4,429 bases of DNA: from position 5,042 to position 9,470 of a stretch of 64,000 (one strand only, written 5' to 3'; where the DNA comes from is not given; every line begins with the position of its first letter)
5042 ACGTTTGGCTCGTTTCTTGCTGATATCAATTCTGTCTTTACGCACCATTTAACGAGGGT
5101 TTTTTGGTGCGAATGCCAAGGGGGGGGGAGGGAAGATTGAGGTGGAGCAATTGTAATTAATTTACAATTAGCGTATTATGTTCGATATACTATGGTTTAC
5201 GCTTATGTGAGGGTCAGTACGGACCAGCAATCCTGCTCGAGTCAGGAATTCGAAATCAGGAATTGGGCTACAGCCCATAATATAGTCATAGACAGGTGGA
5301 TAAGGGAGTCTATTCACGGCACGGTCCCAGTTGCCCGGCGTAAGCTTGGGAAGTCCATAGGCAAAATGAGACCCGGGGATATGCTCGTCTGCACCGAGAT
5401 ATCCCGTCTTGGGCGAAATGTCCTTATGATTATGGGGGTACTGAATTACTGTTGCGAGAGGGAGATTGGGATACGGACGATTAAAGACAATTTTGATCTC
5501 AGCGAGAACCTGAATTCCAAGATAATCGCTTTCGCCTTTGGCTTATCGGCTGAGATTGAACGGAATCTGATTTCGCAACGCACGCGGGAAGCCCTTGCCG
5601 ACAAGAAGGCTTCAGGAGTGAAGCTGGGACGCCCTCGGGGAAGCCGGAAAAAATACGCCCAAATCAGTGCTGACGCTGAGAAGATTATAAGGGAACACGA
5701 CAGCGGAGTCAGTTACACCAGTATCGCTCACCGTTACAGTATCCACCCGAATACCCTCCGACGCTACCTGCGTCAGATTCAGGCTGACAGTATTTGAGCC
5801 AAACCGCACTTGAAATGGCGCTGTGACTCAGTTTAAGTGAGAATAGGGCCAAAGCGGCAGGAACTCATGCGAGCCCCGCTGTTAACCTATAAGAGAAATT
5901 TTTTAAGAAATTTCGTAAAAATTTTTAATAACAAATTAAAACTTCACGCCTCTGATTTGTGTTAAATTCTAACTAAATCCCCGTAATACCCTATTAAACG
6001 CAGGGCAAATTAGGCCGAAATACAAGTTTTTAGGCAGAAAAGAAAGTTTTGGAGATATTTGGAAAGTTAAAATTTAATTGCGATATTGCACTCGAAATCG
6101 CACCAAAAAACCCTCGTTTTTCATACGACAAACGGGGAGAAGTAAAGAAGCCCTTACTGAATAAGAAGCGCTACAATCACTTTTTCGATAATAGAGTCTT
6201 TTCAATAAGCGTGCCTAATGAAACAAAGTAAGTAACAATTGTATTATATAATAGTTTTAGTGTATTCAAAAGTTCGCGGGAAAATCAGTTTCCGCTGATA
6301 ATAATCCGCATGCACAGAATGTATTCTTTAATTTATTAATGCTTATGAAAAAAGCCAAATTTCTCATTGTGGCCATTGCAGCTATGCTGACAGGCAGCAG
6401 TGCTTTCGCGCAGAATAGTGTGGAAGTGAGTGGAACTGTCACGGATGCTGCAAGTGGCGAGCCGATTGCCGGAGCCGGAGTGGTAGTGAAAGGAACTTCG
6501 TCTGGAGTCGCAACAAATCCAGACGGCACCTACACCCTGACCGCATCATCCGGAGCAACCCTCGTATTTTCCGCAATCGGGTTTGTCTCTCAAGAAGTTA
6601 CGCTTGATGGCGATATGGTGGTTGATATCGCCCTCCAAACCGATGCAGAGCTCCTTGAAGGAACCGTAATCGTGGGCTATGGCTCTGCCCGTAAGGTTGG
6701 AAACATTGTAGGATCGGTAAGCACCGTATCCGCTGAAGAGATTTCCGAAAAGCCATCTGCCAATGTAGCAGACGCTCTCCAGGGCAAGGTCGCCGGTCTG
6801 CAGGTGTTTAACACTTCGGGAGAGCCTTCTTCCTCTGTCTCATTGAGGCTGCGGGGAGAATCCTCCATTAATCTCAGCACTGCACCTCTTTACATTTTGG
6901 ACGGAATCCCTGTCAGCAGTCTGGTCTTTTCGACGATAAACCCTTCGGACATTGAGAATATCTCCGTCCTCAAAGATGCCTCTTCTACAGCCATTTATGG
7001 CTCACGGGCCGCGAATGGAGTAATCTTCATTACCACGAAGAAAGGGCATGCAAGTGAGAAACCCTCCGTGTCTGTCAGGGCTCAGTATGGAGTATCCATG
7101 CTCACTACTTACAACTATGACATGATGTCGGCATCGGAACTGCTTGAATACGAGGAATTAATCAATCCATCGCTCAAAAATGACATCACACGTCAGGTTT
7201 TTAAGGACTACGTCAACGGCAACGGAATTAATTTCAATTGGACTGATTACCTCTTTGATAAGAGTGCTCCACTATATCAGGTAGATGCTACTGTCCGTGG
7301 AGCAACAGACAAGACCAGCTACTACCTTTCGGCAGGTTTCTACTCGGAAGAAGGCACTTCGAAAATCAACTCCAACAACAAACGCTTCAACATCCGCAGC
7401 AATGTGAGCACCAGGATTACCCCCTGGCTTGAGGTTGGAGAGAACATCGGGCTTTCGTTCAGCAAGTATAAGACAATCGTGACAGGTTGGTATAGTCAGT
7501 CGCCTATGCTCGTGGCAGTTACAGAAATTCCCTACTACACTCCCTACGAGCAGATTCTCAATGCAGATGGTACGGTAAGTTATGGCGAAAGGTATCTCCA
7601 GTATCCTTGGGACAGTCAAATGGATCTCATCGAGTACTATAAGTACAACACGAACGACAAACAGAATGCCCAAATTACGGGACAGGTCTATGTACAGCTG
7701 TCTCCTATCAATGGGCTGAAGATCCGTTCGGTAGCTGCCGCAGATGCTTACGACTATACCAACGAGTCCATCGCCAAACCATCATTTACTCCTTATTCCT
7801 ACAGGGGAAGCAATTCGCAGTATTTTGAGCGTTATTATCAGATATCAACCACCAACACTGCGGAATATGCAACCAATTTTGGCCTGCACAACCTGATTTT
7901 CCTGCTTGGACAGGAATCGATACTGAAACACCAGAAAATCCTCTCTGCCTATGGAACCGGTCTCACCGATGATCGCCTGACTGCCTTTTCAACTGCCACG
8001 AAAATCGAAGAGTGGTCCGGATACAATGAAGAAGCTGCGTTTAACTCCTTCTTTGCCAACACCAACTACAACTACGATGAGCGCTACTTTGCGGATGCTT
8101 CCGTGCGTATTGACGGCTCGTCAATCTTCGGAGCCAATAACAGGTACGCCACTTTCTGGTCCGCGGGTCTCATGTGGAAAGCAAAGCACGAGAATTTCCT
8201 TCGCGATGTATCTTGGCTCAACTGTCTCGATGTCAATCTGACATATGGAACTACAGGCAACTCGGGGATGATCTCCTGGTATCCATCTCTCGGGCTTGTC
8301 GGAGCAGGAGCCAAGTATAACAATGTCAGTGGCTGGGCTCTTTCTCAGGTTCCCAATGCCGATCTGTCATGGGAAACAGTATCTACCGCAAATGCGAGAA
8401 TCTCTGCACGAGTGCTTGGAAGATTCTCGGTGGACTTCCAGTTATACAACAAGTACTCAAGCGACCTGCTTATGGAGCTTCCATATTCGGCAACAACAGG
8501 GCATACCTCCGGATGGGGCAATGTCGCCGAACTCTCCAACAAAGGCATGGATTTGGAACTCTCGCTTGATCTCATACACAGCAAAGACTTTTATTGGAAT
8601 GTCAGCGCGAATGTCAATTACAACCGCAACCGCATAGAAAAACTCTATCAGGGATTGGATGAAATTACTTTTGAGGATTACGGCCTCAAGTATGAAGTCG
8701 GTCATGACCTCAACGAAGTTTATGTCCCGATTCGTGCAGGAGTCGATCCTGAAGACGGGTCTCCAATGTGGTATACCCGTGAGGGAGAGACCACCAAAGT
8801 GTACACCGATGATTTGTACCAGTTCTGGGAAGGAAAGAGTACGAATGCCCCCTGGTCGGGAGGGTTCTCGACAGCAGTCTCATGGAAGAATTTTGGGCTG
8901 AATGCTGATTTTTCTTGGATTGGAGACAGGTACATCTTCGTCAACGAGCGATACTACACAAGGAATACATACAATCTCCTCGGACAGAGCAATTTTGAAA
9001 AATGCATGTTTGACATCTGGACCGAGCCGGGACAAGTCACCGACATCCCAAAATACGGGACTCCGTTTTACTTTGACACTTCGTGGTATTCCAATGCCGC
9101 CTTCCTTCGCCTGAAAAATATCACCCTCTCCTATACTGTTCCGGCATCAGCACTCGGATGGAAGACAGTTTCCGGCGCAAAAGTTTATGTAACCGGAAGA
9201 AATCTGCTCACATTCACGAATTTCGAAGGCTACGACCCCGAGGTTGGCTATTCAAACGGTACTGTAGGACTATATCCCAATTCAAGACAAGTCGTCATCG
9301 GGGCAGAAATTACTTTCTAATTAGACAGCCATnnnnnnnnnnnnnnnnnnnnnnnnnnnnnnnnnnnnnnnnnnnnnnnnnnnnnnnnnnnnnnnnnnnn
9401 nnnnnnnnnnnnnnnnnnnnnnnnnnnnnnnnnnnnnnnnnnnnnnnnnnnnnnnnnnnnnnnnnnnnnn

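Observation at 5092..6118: Self-contained invertase cassette that could flip expression between two divergent SusC/SusD operons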

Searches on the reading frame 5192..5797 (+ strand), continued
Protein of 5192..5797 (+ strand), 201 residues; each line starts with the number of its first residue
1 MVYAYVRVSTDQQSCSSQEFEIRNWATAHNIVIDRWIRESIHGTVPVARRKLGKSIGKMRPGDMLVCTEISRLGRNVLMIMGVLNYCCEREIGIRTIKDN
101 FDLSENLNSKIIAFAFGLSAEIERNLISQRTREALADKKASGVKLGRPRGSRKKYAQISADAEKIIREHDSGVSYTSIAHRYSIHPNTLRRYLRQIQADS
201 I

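Call 34: find_encoding_contigs(protein=P0110, flank=3500, max_places=10)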
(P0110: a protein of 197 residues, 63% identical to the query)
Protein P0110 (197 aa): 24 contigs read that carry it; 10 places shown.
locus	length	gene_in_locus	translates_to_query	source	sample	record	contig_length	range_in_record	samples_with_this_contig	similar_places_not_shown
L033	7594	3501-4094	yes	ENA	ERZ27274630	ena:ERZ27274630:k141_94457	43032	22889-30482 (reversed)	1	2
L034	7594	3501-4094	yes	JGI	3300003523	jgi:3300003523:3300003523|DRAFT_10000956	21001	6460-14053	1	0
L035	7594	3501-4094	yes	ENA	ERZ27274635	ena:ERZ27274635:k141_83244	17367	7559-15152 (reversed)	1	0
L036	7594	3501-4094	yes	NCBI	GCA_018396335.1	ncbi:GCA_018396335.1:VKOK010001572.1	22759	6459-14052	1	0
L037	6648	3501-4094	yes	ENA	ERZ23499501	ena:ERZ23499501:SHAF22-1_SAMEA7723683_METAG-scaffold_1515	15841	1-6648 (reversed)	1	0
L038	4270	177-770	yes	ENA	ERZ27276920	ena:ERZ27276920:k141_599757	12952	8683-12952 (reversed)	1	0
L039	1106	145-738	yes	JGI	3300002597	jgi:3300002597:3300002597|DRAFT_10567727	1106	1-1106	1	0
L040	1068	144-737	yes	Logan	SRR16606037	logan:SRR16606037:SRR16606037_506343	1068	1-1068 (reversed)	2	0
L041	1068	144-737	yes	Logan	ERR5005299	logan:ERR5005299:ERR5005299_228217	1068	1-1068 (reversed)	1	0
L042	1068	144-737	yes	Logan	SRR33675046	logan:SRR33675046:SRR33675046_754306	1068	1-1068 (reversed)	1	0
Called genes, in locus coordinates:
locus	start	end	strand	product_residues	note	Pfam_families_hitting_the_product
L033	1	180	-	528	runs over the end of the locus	PF12741:SusD-like, PF12771:SusD-like_2, PF12741:SusD-like (weak)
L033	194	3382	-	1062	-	PF13620:CarboxypepD_reg, PF13715:CarbopepD_reg_2, PF07715:Plug, PF00593:TonB_dep_Rec_b-barrel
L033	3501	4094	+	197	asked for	PF00239:Resolvase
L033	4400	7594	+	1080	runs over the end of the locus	PF13620:CarboxypepD_reg (weak), PF13715:CarbopepD_reg_2, PF07715:Plug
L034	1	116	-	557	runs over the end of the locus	PF14322:SusD-like_3, PF07980:SusD_RagB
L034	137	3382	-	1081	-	PF13620:CarboxypepD_reg, PF13715:CarbopepD_reg_2, PF07715:Plug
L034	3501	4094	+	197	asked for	PF00239:Resolvase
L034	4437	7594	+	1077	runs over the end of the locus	PF13620:CarboxypepD_reg (weak), PF13715:CarbopepD_reg_2, PF07715:Plug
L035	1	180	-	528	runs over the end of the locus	PF12741:SusD-like, PF12771:SusD-like_2, PF12741:SusD-like (weak)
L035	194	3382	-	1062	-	PF13620:CarboxypepD_reg, PF13715:CarbopepD_reg_2, PF07715:Plug, PF00593:TonB_dep_Rec_b-barrel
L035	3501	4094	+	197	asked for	PF00239:Resolvase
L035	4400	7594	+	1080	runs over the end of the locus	PF13620:CarboxypepD_reg (weak), PF13715:CarbopepD_reg_2, PF07715:Plug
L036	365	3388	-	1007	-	PF13620:CarboxypepD_reg (weak), PF13715:CarbopepD_reg_2, PF07715:Plug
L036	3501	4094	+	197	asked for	PF00239:Resolvase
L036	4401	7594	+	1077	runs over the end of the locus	PF13620:CarboxypepD_reg (weak), PF13715:CarbopepD_reg_2, PF07715:Plug, PF00593:TonB_dep_Rec_b-barrel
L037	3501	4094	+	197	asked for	PF00239:Resolvase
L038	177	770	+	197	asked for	PF00239:Resolvase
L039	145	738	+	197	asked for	PF00239:Resolvase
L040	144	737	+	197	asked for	PF00239:Resolvase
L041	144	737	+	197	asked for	PF00239:Resolvase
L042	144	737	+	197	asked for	PF00239:Resolvase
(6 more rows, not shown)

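Call 60: search_solved_structures(query=window:5192-5794:+, max_evalue=0.00001, show_alignments=2)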
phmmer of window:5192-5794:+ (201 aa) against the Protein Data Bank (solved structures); distinct sequences matched with E-value up to 0.00001: 8.
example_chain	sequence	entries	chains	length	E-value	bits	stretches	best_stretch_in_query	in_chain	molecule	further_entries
4m6f_A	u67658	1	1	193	1.2e-11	48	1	1-154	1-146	DNA-invertase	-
5cy1_A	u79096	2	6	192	1.5e-11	47.8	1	2-197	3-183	Transposon Tn3 resolvase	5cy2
3uj3_X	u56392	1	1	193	2.8e-11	46.8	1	2-183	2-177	DNA-invertase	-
2gm4_A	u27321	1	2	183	4.1e-10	43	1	2-150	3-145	Transposon gamma-delta resolvase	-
1zr2_A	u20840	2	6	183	6e-09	39.3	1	2-150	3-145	Transposon gamma-delta resolvase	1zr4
1gdt_A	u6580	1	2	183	3.6e-08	36.7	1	2-150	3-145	PROTEIN (GAMMA DELTA RESOLVASE)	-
1gdr_A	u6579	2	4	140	1.7e-06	31.2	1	2-143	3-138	GAMMA DELTA-RESOLVASE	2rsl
2r0q_C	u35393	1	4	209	6e-06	29.5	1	1-189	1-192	Putative transposon Tn552 DNA-invertase bin3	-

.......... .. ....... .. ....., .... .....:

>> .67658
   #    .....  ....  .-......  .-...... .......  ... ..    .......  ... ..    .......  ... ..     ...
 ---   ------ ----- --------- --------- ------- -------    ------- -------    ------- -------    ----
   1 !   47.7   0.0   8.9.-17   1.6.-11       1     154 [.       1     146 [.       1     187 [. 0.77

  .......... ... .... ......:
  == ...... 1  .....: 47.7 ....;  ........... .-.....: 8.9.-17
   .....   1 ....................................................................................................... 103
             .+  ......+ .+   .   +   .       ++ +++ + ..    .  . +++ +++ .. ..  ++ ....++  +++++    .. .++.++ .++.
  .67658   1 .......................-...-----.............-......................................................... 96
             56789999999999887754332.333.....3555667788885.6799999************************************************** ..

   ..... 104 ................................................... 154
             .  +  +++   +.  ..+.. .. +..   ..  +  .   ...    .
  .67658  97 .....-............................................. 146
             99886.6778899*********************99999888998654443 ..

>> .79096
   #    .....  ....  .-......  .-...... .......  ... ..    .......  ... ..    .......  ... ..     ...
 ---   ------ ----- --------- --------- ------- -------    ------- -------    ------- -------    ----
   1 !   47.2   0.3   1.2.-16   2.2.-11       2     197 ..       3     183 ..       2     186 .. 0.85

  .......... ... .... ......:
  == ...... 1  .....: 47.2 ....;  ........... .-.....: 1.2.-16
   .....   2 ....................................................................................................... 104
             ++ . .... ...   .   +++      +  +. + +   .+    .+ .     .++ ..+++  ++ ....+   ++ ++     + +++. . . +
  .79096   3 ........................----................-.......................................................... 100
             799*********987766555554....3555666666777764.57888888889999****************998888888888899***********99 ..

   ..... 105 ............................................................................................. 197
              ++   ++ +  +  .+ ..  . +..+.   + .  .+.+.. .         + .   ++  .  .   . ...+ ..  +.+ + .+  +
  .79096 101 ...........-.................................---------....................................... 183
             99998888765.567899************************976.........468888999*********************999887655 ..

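Call 63: find_encoding_contigs(protein=P0011, flank=3500, max_places=10)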
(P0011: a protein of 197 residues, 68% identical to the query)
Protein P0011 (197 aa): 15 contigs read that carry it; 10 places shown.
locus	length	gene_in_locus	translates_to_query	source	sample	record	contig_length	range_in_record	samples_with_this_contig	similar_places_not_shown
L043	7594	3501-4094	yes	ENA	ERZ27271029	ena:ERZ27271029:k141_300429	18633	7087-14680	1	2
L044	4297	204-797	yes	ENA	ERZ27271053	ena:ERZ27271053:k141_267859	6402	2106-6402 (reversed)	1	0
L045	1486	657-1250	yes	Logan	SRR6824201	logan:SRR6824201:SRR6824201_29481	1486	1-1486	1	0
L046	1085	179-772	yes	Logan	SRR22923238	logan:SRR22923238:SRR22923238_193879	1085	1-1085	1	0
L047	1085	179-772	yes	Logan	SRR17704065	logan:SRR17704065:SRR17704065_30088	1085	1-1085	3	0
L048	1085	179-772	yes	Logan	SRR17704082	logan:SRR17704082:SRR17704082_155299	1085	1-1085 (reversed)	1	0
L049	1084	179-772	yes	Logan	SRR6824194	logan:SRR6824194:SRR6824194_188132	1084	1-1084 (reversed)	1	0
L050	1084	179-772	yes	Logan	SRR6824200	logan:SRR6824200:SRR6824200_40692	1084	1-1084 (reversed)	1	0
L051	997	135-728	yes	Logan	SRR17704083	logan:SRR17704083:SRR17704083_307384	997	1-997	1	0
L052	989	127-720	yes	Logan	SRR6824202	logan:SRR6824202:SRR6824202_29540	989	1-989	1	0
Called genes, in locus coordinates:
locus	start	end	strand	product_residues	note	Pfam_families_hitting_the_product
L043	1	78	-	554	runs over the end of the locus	PF14322:SusD-like_3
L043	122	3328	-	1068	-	PF13620:CarboxypepD_reg, PF13715:CarbopepD_reg_2, PF07715:Plug, PF00593:TonB_dep_Rec_b-barrel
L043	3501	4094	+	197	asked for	PF00239:Resolvase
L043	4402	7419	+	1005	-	PF13620:CarboxypepD_reg, PF13715:CarbopepD_reg_2, PF07715:Plug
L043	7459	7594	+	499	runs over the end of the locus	PF14322:SusD-like_3, PF07980:SusD_RagB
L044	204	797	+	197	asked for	PF00239:Resolvase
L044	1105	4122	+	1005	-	PF13620:CarboxypepD_reg, PF13715:CarbopepD_reg_2, PF07715:Plug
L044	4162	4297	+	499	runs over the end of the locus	PF14322:SusD-like_3, PF07980:SusD_RagB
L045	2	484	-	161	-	?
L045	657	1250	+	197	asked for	PF00239:Resolvase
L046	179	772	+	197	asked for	PF00239:Resolvase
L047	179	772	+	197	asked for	PF00239:Resolvase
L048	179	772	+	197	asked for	PF00239:Resolvase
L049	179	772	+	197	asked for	PF00239:Resolvase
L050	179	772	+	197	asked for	PF00239:Resolvase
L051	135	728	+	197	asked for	PF00239:Resolvase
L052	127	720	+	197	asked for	PF00239:Resolvase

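Call 64: find_encoding_contigs(protein=P0104, flank=3500, max_places=10)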
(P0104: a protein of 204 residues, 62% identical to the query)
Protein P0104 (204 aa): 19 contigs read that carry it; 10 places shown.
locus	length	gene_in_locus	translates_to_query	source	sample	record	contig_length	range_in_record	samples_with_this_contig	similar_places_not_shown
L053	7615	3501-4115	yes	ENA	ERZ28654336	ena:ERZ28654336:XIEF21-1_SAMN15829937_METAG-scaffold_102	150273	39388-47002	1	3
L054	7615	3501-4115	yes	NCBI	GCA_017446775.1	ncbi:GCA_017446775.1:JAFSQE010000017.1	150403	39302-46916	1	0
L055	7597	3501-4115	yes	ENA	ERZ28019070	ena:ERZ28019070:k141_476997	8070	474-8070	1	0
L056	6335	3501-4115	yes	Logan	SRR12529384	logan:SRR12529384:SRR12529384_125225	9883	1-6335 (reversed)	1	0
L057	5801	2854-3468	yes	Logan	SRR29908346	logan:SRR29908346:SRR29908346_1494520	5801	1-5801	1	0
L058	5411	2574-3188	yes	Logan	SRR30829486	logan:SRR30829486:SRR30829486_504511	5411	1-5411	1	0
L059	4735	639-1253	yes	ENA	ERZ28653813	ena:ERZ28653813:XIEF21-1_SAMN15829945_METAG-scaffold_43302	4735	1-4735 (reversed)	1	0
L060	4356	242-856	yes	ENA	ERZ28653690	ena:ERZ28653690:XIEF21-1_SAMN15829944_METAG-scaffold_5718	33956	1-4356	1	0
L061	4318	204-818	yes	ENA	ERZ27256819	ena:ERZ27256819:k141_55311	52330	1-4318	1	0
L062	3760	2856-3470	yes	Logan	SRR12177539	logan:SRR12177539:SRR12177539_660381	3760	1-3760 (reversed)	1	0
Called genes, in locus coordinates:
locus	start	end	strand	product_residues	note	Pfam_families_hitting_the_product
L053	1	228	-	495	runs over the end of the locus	PF12771:SusD-like_2, PF12741:SusD-like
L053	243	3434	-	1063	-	PF13620:CarboxypepD_reg, PF13715:CarbopepD_reg_2, PF07715:Plug, PF00593:TonB_dep_Rec_b-barrel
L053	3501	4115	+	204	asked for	PF00239:Resolvase, PF13384:HTH_23 (weak)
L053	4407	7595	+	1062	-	PF13620:CarboxypepD_reg, PF13715:CarbopepD_reg_2, PF23591:CILP (weak), PF07715:Plug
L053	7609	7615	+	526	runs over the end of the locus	PF14322:SusD-like_3, PF07980:SusD_RagB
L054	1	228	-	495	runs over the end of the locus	PF12771:SusD-like_2, PF12741:SusD-like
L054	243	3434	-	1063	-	PF13620:CarboxypepD_reg, PF13715:CarbopepD_reg_2, PF07715:Plug, PF00593:TonB_dep_Rec_b-barrel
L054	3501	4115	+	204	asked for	PF00239:Resolvase, PF13384:HTH_23 (weak)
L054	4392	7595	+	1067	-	PF13620:CarboxypepD_reg, PF13715:CarbopepD_reg_2, PF23591:CILP (weak), PF07715:Plug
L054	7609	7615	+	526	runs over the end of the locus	PF14322:SusD-like_3, PF07980:SusD_RagB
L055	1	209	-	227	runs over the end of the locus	?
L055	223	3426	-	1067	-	PF13620:CarboxypepD_reg, PF13715:CarbopepD_reg_2, PF23591:CILP (weak), PF07715:Plug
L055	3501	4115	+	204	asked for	PF00239:Resolvase, PF13384:HTH_23 (weak)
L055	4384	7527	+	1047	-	PF13620:CarboxypepD_reg, PF13715:CarbopepD_reg_2, PF07715:Plug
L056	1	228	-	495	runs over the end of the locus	PF12771:SusD-like_2, PF12741:SusD-like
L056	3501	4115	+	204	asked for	PF00239:Resolvase, PF13384:HTH_23 (weak)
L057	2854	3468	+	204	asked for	PF00239:Resolvase, PF13384:HTH_23 (weak)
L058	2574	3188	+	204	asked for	PF00239:Resolvase, PF13384:HTH_23 (weak)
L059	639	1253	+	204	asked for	PF00239:Resolvase, PF13384:HTH_23 (weak)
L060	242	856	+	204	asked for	PF00239:Resolvase, PF13384:HTH_23 (weak)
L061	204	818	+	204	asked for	PF00239:Resolvase, PF13384:HTH_23 (weak)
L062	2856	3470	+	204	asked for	PF00239:Resolvase, PF13384:HTH_23 (weak)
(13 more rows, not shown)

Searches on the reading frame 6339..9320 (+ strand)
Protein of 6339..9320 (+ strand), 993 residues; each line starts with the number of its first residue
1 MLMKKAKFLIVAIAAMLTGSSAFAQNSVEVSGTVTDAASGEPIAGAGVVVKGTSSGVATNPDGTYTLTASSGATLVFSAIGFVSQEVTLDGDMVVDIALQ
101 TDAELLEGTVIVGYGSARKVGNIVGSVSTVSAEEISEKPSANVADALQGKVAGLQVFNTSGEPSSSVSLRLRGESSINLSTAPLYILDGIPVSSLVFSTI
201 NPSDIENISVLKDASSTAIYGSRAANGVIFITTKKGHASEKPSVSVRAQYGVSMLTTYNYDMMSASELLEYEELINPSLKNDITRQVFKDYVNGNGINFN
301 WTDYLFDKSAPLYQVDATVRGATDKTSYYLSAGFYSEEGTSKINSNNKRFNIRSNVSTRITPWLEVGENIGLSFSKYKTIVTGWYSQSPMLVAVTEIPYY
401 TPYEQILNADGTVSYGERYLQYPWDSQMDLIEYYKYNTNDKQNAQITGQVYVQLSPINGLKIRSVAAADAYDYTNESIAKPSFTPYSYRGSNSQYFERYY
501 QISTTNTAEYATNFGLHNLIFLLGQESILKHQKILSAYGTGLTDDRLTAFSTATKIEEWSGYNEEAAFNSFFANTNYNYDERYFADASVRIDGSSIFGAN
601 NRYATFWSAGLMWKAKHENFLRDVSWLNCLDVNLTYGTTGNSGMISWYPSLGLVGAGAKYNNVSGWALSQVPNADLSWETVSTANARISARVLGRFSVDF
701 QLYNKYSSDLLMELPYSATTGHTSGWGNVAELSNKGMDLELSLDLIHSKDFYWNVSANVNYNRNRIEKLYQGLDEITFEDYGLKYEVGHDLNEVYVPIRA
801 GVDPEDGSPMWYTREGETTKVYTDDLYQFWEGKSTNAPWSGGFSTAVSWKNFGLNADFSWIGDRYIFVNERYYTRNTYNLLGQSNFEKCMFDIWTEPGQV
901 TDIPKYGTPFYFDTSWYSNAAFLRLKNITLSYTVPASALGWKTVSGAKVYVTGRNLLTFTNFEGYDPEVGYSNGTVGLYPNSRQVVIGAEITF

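Call 4: search_protein_families(library=pfam, proteins=[window:6339-9320:+])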
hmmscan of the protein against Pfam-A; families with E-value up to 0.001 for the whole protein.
window:6339-9320:+ (993 aa): 3 families
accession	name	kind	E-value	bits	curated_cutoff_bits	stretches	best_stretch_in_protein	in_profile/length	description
PF07715.20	Plug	-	2.4e-21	76.7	23.9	1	122-228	4-107/107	TonB-dependent Receptor Plug Domain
PF13715.12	CarbopepD_reg_2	-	2.5e-18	66.3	32.2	1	30-110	1-87/88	CarboxypepD_reg-like domain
PF13620.12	CarboxypepD_reg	-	2.3e-12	47.5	32.3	1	30-99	2-81/82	Carboxypeptidase regulatory-like domain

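Call 5: search_protein_families(library=ncbifam, proteins=[window:6339-9320:+])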
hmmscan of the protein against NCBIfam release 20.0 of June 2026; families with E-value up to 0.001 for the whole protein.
window:6339-9320:+ (993 aa): 2 families
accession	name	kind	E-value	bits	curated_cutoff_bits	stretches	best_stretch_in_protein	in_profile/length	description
TIGR04056.1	OMP_RagA_SusC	subfamily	1.3e-221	738.7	368.25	1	29-993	2-981/981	SusC/RagA family TonB-linked outer membrane protein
TIGR04057.1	SusC_RagA_signa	signature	1.1e-18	66.8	46.2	1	204-234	1-31/31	SusC/RagA subfamily TonB-dependent outer membrane receptor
